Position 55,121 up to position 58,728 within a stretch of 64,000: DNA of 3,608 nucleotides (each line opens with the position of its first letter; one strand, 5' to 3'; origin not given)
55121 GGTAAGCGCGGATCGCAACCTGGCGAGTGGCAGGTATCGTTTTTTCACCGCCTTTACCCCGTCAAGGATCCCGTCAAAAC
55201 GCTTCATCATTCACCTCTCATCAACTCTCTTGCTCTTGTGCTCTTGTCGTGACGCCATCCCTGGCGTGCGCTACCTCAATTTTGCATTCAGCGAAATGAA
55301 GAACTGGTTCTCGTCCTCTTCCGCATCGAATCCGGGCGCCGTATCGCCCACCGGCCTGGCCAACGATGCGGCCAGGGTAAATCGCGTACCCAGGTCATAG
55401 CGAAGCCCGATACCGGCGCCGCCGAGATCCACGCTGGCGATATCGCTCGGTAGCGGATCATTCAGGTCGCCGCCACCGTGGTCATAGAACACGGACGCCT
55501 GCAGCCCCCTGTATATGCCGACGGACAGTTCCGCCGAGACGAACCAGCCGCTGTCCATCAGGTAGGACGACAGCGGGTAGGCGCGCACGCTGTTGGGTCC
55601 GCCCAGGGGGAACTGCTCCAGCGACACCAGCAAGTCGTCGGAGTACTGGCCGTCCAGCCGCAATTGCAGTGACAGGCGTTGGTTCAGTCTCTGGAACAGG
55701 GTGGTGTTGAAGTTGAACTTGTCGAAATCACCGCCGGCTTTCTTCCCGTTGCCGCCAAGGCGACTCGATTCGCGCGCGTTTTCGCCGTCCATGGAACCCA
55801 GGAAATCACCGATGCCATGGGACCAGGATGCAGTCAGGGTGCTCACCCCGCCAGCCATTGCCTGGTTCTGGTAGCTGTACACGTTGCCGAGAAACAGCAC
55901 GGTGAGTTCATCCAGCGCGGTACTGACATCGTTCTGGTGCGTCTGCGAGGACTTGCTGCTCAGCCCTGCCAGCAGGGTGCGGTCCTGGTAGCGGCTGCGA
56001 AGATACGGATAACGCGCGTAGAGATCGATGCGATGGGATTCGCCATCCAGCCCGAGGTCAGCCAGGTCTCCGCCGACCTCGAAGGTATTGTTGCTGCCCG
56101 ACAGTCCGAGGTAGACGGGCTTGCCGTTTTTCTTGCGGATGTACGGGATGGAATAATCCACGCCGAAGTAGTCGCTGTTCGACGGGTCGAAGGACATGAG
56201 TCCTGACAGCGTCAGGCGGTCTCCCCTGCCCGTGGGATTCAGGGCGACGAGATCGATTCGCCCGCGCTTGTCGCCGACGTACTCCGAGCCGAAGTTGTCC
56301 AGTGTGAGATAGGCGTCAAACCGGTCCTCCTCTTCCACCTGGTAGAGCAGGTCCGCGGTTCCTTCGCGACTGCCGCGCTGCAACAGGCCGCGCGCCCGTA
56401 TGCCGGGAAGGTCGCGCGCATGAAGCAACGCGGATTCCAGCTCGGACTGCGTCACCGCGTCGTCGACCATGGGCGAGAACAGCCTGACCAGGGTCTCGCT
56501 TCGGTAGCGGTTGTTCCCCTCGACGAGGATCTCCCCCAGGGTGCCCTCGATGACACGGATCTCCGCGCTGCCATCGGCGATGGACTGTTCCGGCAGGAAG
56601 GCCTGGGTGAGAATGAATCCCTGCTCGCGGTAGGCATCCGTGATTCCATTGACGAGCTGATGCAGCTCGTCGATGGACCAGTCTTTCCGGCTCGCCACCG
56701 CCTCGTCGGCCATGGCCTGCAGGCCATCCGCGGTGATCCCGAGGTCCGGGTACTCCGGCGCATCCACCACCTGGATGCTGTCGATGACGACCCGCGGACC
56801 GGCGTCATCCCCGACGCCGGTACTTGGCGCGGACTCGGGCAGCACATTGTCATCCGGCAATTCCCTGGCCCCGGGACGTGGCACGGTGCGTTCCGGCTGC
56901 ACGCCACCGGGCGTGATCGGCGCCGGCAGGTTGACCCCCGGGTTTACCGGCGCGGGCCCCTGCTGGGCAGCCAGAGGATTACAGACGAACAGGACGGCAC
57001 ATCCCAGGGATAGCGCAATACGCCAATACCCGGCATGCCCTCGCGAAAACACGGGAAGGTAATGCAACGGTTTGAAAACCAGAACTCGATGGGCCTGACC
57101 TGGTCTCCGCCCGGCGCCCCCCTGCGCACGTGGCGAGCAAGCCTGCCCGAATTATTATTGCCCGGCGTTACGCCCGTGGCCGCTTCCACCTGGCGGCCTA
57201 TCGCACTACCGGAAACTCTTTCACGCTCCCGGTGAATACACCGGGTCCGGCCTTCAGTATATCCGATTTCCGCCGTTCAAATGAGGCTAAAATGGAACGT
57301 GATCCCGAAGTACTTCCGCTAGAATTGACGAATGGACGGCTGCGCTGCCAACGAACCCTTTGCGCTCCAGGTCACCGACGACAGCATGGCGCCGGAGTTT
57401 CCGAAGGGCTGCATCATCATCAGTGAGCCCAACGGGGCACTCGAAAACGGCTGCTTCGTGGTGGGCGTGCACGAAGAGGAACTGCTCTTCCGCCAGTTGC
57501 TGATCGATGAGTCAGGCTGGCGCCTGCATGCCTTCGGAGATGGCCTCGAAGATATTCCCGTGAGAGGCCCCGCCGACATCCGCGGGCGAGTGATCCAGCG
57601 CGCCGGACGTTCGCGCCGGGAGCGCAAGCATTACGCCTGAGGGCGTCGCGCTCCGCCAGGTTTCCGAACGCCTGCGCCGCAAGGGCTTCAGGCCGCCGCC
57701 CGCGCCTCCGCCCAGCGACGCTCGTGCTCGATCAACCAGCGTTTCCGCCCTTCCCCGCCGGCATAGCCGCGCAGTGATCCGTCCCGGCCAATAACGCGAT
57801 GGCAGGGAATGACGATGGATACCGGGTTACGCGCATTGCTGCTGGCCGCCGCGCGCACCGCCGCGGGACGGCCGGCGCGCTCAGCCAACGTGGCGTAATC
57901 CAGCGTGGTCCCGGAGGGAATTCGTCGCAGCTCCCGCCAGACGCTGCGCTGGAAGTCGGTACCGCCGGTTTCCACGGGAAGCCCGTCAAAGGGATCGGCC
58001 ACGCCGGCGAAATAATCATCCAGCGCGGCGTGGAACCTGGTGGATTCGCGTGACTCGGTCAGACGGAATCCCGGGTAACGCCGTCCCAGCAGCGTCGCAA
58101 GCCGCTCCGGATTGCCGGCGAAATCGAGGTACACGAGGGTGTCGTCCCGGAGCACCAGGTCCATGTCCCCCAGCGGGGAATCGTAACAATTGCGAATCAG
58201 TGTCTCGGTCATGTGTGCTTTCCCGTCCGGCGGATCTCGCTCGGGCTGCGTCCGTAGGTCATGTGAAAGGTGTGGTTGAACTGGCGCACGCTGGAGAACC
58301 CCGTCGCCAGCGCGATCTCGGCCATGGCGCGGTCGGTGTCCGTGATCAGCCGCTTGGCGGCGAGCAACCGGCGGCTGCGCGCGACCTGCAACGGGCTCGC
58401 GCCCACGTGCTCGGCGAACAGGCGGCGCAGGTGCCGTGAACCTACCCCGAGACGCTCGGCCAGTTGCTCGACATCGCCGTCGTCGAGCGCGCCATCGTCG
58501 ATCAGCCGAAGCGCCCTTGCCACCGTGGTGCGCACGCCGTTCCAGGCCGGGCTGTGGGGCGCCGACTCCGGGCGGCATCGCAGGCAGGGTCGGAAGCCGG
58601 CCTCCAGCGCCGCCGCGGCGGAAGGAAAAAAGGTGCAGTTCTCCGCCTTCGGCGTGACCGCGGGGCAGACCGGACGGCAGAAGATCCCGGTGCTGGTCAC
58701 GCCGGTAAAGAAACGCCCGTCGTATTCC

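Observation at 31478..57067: Two-partner secretion locus with a single uninterrupted 7,910-codon cargo gene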

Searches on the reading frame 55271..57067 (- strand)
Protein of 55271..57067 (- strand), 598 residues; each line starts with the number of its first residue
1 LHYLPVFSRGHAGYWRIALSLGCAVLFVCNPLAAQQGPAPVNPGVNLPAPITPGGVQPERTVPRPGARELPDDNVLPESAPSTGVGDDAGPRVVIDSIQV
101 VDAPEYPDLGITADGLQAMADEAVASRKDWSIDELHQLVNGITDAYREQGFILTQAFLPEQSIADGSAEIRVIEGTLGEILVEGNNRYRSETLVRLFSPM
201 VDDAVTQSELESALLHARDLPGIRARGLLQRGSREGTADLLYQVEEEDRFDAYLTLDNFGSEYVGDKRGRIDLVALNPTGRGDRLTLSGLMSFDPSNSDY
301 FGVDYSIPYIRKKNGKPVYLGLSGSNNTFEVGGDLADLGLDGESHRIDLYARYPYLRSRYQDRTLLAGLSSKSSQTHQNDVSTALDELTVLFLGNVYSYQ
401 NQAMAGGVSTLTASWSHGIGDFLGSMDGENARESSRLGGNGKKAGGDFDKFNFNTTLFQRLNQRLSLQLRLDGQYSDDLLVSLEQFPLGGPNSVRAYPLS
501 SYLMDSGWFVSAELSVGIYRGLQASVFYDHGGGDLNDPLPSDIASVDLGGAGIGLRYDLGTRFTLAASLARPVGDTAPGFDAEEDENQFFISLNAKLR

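Call 9: search_protein_families(library=pfam, proteins=[window:55271-57067:-], max_evalue=0.001)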
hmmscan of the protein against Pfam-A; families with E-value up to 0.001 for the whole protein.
window:55271-57067:- (598 aa): 3 families
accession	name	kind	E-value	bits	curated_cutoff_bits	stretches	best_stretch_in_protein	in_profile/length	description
PF03865.19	ShlB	-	8.7e-30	104.7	22.7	1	236-556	1-310/311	Haemolysin secretion/activation protein ShlB/FhaC/HecB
PF08479.16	POTRA_2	-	1.2e-13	51.1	24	1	128-175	29-76/76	POTRA domain, ShlB-type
PF01103.29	Omp85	-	7.6e-06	26.1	24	1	278-591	2-321/325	Omp85 superfamily domain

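Call 10: search_protein_families(library=ncbifam, proteins=[window:55271-57067:-], max_evalue=0.001)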
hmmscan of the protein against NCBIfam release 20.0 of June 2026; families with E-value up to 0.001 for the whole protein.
window:55271-57067:- (598 aa): 0 families

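Call 17: find_related_loci(query=window:55274-57067:-, collection=genome_contigs, flank=10000)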
Query window:55274-57067:- (598 aa) in genome_contigs; peptide patterns used: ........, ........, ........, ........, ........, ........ (x = any residue, [..] = any of these).
165 stretches matched a pattern, but none encodes a relative of the query by tblastn (E <= 1e-3).

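Call 71: search_solved_structures(query=window:55274-57067:-, max_evalue=0.001)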
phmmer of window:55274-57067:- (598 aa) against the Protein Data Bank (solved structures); distinct sequences matched with E-value up to 0.001: 3.
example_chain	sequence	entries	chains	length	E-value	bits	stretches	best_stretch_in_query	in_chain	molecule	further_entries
6wim_A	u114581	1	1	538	7.7e-14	54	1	131-556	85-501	Outer membrane transporter CdiB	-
6wil_A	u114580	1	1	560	7.8e-08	34.2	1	133-518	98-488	Hemolysin activator protein CdiB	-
2mhj_A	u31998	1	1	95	2e-06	29.5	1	128-175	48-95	TpsB4 protein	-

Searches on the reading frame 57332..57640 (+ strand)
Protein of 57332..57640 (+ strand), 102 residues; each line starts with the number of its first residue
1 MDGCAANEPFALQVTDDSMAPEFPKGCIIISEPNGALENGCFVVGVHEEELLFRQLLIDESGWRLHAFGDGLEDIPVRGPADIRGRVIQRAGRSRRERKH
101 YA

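Call 54: search_protein_families(library=pfam, proteins=[window:57332-57640:+], max_evalue=1)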
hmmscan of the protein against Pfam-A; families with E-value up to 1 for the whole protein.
window:57332-57640:+ (102 aa): 1 family
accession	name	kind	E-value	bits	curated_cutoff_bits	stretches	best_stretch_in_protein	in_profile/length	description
PF00717.28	Peptidase_S24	-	5.5e-12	45.9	23.3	1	7-88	33-116/116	Peptidase S24-like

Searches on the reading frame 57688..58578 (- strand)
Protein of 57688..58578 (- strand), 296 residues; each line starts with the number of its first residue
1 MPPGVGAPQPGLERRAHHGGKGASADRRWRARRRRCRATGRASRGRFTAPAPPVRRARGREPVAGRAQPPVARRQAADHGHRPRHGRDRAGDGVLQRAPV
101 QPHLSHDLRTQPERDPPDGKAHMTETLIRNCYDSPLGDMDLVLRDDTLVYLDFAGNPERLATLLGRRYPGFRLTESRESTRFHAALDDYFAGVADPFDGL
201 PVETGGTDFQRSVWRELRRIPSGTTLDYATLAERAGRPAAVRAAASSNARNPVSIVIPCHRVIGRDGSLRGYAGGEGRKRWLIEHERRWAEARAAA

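Call 9: search_protein_families(library=pfam, proteins=[window:57688-58578:-], max_evalue=0.001)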
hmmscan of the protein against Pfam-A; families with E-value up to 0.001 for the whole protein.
window:57688-58578:- (296 aa): 1 family
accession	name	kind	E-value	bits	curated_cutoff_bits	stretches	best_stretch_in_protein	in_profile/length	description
PF01035.26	DNA_binding_1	-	6e-30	103.4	27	1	208-287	1-80/81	6-O-methylguanine DNA methyltransferase, DNA binding domain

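Call 10: search_protein_families(library=ncbifam, proteins=[window:57688-58578:-], max_evalue=0.001)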
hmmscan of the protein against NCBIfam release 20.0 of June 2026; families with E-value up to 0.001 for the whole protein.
window:57688-58578:- (296 aa): 5 families
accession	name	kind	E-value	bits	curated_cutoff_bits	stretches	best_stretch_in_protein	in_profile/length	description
NF007626.0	PRK10286.1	equivalog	3.1e-39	134.8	192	1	127-286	4-166/171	methylated-DNA--[protein]-cysteine S-methyltransferase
TIGR00589.1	ogt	superfamily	4.1e-30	103.6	46.4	1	207-286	1-80/80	methylated-DNA--[protein]-cysteine S-methyltransferase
NF011964.0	PRK15435.1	equivalog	8.6e-27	94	345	1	199-288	261-350/354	bifunctional DNA-binding transcriptional regulator/O6-methylguanine-DNA methyltransferase Ada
NF041132.1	DNA_protcyst_Mta_Thcoc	equivalog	9.8e-10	38.5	250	1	159-286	43-168/169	methylated-DNA--protein-cysteine methyltransferase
NF003022.0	PRK03887.1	equivalog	1.6e-09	37.8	164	1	205-289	89-173/175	methylated-DNA--protein-cysteine methyltransferase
